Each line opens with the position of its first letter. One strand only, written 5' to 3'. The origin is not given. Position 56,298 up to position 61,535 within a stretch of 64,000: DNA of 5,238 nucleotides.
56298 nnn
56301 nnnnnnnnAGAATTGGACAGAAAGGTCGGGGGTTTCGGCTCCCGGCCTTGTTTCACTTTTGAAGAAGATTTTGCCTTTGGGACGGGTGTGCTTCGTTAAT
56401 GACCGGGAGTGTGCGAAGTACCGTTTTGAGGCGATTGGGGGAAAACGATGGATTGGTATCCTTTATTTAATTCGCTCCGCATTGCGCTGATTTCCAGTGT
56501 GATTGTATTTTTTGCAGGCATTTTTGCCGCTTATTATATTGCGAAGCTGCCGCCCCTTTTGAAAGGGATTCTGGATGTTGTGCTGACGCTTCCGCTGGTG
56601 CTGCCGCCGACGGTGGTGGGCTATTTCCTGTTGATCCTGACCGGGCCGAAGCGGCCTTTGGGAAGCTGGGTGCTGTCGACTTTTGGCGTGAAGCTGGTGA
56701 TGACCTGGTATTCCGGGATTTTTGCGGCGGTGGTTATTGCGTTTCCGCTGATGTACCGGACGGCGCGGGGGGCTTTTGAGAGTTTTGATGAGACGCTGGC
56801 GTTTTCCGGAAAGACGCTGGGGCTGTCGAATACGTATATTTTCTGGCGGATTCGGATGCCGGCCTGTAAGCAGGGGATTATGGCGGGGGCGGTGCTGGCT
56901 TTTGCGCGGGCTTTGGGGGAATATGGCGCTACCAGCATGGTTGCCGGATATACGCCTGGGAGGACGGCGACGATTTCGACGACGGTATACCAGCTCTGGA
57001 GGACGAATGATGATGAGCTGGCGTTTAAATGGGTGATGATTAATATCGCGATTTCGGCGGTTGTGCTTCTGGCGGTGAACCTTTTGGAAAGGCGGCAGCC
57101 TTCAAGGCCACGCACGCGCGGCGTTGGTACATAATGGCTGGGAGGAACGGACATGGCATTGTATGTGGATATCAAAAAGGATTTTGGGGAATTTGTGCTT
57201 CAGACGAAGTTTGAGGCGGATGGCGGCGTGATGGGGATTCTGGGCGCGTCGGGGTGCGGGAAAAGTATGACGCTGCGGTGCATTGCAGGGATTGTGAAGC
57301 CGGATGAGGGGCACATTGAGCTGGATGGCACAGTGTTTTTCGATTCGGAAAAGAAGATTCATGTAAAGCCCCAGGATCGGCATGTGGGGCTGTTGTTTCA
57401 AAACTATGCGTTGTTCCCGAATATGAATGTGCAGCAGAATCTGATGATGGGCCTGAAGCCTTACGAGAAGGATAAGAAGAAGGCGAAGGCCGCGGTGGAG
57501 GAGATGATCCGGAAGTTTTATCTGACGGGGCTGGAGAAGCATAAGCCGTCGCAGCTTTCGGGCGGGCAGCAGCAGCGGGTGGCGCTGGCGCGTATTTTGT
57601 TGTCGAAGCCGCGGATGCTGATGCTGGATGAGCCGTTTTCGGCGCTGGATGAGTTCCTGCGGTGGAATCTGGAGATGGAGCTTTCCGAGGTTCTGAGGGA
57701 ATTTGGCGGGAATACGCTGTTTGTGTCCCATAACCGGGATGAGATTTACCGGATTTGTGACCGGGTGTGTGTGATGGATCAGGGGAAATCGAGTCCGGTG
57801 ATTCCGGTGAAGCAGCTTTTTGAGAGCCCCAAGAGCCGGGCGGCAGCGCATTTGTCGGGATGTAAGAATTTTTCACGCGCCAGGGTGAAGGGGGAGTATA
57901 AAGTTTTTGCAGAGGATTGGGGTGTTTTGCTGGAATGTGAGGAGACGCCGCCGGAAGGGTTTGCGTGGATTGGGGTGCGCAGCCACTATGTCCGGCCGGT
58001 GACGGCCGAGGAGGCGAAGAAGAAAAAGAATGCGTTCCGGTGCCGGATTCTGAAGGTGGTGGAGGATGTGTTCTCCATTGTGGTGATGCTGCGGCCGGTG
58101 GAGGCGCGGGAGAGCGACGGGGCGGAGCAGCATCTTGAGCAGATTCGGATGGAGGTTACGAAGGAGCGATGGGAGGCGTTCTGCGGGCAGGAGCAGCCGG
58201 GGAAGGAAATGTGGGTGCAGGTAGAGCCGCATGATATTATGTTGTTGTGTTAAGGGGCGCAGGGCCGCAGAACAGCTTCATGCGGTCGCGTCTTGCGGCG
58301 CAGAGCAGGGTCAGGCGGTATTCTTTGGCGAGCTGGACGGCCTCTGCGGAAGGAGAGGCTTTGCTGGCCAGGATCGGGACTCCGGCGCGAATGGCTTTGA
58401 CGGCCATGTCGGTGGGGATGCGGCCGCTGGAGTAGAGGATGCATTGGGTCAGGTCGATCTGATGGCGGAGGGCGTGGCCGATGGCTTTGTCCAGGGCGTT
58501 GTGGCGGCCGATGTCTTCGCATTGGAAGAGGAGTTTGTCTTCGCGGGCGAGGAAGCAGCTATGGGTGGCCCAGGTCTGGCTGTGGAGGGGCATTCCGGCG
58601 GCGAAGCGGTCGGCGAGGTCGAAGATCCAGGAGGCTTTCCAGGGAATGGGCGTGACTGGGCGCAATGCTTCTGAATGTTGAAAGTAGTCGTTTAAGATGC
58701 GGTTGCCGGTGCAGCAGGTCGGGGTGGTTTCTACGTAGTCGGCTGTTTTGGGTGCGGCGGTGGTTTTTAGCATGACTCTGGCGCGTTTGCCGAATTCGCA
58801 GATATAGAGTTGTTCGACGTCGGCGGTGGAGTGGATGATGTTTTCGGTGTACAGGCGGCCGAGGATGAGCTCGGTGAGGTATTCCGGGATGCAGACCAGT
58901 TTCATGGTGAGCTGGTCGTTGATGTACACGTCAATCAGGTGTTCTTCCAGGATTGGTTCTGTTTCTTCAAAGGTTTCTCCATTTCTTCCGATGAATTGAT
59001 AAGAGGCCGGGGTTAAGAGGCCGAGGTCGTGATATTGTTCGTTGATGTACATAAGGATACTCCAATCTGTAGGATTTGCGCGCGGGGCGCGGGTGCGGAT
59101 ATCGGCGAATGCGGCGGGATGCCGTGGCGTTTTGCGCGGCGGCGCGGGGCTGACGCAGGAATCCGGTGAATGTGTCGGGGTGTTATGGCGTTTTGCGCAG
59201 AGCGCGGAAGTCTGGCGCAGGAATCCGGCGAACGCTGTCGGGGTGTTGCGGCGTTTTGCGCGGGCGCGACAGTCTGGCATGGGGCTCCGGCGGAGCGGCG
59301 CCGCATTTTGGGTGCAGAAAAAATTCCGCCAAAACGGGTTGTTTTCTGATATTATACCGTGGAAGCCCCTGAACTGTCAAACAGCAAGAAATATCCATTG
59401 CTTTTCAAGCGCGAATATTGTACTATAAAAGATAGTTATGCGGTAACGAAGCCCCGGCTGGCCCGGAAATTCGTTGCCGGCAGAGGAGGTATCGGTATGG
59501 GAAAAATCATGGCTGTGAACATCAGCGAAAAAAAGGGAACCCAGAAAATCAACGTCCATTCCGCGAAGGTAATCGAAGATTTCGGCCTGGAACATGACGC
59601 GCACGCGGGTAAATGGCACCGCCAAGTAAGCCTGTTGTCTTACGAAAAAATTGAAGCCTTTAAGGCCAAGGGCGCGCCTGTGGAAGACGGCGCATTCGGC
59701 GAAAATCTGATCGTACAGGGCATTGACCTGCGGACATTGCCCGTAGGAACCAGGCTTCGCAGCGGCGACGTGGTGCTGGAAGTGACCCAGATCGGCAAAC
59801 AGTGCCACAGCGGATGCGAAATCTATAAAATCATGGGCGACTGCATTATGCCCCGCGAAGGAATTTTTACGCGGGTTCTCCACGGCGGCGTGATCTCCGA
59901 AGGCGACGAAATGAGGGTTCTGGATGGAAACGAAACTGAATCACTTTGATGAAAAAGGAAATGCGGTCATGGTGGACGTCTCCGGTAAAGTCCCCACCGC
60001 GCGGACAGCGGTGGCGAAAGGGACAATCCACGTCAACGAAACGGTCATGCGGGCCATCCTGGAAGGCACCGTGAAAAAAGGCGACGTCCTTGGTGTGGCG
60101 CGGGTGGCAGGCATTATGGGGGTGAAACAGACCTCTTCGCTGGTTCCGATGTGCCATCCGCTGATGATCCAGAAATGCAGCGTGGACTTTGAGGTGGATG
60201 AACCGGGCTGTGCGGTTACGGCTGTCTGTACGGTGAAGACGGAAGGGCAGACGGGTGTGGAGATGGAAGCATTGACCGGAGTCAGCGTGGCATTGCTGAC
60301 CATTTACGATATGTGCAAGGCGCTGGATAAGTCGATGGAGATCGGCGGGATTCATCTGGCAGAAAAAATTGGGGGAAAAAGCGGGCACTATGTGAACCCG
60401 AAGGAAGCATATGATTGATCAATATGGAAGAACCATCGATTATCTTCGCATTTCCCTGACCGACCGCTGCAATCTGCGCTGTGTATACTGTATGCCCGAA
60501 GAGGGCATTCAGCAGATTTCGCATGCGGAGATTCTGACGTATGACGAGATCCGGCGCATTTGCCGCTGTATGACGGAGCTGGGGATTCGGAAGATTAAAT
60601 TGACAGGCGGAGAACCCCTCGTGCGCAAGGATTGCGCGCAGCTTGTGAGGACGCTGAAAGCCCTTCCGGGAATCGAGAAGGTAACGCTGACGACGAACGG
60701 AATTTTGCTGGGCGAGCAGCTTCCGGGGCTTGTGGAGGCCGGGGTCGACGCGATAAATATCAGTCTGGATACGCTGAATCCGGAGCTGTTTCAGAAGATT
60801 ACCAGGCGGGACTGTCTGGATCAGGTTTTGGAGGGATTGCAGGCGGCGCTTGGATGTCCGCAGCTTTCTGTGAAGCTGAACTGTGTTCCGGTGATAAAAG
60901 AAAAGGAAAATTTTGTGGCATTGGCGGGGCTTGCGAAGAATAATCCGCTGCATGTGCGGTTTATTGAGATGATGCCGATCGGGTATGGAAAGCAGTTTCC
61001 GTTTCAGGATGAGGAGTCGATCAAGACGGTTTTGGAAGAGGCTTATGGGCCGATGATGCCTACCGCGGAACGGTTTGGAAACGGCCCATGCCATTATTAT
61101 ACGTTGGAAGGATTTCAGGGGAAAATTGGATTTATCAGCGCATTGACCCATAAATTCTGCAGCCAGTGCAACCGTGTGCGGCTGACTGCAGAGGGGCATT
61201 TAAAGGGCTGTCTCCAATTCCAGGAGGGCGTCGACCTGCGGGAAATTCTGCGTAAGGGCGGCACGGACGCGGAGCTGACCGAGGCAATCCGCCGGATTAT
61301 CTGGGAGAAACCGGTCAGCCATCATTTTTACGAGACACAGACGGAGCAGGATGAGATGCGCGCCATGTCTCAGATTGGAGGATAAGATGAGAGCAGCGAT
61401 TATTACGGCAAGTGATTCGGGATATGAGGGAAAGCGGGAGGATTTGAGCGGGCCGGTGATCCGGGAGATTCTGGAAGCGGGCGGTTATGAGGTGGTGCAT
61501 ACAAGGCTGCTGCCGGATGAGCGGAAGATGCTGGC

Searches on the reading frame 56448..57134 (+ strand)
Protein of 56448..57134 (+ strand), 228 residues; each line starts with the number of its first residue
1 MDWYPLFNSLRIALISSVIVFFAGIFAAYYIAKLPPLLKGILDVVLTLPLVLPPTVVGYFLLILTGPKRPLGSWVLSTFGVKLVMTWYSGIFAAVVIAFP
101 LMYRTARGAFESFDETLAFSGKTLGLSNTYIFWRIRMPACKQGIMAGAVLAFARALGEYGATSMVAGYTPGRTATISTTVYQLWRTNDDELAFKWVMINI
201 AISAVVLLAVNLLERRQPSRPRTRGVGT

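Call 54: search_protein_families(library=pfam, proteins=[window:56448-57134:+], max_evalue=0.00001)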
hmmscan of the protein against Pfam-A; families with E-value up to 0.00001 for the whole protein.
window:56448-57134:+ (228 aa): 1 family
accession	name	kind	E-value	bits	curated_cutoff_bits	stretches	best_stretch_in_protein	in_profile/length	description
PF00528.27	BPD_transp_1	-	7.2e-16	58.9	26.4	1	22-216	3-181/184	Binding-protein-dependent transport system inner membrane component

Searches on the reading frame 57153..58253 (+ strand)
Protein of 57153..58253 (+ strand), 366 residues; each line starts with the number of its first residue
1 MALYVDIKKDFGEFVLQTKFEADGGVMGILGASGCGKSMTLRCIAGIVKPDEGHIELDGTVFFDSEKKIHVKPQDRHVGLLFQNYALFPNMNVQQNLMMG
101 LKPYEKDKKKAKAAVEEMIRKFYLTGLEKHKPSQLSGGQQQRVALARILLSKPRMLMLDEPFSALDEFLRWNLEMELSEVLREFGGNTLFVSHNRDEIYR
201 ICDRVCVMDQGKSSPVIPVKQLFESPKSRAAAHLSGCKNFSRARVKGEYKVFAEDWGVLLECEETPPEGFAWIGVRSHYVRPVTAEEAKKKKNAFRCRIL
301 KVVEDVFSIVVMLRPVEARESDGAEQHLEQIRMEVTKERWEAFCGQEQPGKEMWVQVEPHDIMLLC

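Call 54: search_protein_families(library=pfam, proteins=[window:57153-58253:+], max_evalue=0.00001)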
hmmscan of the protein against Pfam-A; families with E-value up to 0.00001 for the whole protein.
window:57153-58253:+ (366 aa): 1 family
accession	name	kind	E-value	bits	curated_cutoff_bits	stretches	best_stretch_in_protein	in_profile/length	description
PF00005.33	ABC_tran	-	9.8e-33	114.1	25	1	24-162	11-136/137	ABC transporter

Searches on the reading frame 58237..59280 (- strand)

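Call 54: search_protein_families(library=pfam, proteins=[window:58237-59280:-], max_evalue=0.00001)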
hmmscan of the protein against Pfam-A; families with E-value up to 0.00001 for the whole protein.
window:58237-59280:- (347 aa): 1 family
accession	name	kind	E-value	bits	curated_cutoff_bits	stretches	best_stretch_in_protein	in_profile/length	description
PF02634.21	FdhD-NarQ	-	6.8e-57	193.4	27.2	1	112-340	2-233/237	FdhD/NarQ family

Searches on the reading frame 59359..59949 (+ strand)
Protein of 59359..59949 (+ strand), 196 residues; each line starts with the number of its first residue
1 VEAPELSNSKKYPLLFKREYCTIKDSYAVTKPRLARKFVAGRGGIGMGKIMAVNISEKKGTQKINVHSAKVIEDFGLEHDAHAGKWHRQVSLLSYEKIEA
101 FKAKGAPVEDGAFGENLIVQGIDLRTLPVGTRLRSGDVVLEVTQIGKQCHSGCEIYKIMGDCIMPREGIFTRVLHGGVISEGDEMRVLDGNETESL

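Call 54: search_protein_families(library=pfam, proteins=[window:59359-59949:+], max_evalue=0.00001)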
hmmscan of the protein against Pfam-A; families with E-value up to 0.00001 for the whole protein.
window:59359-59949:+ (196 aa): 1 family
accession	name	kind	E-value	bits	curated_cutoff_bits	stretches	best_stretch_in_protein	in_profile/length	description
PF03473.23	MOSC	-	1.8e-14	54.3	22.7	1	81-185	3-119/120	MOSC domain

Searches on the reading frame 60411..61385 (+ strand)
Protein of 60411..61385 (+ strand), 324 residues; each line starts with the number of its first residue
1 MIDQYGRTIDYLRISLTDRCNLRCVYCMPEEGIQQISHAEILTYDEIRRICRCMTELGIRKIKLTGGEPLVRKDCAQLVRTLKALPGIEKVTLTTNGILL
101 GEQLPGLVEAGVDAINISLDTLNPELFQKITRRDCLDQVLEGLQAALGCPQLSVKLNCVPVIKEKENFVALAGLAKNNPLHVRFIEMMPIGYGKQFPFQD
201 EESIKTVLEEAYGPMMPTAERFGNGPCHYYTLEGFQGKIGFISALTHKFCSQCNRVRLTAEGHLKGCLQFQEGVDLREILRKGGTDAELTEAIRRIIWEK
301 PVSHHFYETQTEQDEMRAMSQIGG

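Call 54: search_protein_families(library=pfam, proteins=[window:60411-61385:+], max_evalue=0.00001)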
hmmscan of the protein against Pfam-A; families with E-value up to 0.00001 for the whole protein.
window:60411-61385:+ (324 aa): 3 families
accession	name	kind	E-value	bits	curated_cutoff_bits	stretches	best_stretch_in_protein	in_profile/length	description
PF06463.18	Mob_synth_C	-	2.2e-33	115.4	37.4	1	181-305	2-127/128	Molybdenum Cofactor Synthesis C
PF04055.27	Radical_SAM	-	2.6e-30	106.2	29.5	1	14-159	1-149/166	Radical SAM superfamily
PF13353.11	Fer4_12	-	1.6e-07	32.1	22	1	18-120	13-114/137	4Fe-4S single cluster domain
